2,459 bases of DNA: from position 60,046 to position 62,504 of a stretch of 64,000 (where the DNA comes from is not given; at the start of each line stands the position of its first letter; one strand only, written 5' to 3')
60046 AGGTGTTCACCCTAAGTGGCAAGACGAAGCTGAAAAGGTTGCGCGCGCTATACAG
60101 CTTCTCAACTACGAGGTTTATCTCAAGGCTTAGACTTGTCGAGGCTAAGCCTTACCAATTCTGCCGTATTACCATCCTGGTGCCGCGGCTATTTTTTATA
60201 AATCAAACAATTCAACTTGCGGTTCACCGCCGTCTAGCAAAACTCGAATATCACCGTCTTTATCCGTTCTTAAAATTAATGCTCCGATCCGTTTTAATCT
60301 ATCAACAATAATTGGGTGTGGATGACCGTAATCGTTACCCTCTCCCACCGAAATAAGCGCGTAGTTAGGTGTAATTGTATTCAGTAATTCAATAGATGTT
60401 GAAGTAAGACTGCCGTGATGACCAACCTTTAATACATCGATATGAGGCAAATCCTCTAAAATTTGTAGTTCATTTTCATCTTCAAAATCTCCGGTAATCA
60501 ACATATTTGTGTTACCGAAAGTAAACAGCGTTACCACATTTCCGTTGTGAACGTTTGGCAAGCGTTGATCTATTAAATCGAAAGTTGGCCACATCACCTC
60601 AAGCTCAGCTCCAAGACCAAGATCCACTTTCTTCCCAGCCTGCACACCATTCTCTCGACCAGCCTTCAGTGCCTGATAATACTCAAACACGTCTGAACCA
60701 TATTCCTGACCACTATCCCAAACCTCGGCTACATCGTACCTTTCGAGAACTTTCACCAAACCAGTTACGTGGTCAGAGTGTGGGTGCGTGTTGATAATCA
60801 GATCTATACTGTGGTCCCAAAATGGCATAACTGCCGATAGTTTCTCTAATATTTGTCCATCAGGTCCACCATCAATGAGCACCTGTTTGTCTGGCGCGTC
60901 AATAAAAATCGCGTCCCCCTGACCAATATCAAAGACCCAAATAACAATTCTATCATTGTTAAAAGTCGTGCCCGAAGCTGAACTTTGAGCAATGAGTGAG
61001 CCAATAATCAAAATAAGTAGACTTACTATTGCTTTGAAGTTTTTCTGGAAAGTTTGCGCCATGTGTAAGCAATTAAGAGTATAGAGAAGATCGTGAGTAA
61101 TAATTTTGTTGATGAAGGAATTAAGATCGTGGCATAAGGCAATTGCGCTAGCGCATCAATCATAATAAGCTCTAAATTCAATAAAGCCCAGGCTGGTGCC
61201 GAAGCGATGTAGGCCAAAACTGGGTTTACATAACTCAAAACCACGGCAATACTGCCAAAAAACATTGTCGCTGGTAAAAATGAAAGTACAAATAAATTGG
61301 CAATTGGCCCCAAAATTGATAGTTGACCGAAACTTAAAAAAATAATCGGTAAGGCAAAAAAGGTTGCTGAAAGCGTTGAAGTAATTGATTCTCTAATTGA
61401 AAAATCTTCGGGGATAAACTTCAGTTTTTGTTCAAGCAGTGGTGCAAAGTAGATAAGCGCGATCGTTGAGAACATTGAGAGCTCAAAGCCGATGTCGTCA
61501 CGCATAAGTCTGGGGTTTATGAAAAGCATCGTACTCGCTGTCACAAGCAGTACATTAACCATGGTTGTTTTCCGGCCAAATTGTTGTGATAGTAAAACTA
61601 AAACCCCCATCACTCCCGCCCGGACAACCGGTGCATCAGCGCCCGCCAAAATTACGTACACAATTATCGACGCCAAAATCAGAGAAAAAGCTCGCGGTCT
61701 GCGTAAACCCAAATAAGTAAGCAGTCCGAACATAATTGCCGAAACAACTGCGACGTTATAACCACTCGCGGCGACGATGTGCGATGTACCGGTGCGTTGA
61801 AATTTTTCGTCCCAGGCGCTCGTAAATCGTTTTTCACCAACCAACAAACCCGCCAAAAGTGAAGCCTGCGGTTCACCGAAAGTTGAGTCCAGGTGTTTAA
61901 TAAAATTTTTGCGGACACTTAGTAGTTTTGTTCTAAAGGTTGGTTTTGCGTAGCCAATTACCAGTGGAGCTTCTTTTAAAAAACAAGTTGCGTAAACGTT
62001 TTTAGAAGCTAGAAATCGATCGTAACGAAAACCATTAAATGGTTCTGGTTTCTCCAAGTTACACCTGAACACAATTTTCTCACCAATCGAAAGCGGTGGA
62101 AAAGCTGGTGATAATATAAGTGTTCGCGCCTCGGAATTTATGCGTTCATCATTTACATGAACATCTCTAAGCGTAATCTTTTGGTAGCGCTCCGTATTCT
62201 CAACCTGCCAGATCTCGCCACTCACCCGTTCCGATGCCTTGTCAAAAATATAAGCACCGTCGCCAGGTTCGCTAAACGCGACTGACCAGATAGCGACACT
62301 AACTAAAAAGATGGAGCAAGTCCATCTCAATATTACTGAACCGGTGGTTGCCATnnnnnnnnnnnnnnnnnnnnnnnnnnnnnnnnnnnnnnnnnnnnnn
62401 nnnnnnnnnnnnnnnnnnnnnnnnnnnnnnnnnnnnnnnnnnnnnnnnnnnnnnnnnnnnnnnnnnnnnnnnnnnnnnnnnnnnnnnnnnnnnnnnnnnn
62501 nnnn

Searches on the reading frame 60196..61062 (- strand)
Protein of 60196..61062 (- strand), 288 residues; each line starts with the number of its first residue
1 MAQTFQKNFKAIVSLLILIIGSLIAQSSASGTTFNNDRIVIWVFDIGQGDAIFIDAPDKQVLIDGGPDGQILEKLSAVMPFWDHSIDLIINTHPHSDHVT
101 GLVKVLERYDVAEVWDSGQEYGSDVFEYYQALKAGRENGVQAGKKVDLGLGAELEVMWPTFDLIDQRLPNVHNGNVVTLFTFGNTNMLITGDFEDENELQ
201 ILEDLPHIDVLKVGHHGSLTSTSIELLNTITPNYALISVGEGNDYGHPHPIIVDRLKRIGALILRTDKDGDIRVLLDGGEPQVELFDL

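Call 26: search_protein_families(library=pfam, proteins=[window:60196-61062:-], max_evalue=0.001)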
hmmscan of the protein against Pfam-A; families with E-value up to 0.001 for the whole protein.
window:60196-61062:- (288 aa): 3 families
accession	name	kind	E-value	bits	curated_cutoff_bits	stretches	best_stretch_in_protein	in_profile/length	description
PF00753.33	Lactamase_B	-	4.1e-14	53.4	22.7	1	47-240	4-195/196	Metallo-beta-lactamase superfamily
PF12706.13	Lactamase_B_2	-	1.3e-06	28.6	27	1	60-149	2-99/200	Beta-lactamase superfamily domain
PF25281.1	MBL_MAP1B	-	0.00016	21.3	37.6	1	27-112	9-91/279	MAP1B MBL-like domain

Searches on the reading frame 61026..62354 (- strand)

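Call 26: search_protein_families(library=pfam, proteins=[window:61026-62354:-], max_evalue=0.001)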
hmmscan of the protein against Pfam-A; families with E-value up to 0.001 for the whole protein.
window:61026-62354:- (442 aa): 2 families
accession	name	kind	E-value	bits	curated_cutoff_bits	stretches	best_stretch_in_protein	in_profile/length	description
PF03772.21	Competence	-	3.7e-46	158.1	23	1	170-433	1-266/270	Competence protein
PF13567.11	DUF4131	-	5.7e-07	29.8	31.6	1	16-130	41-163/165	Domain of unknown function (DUF4131)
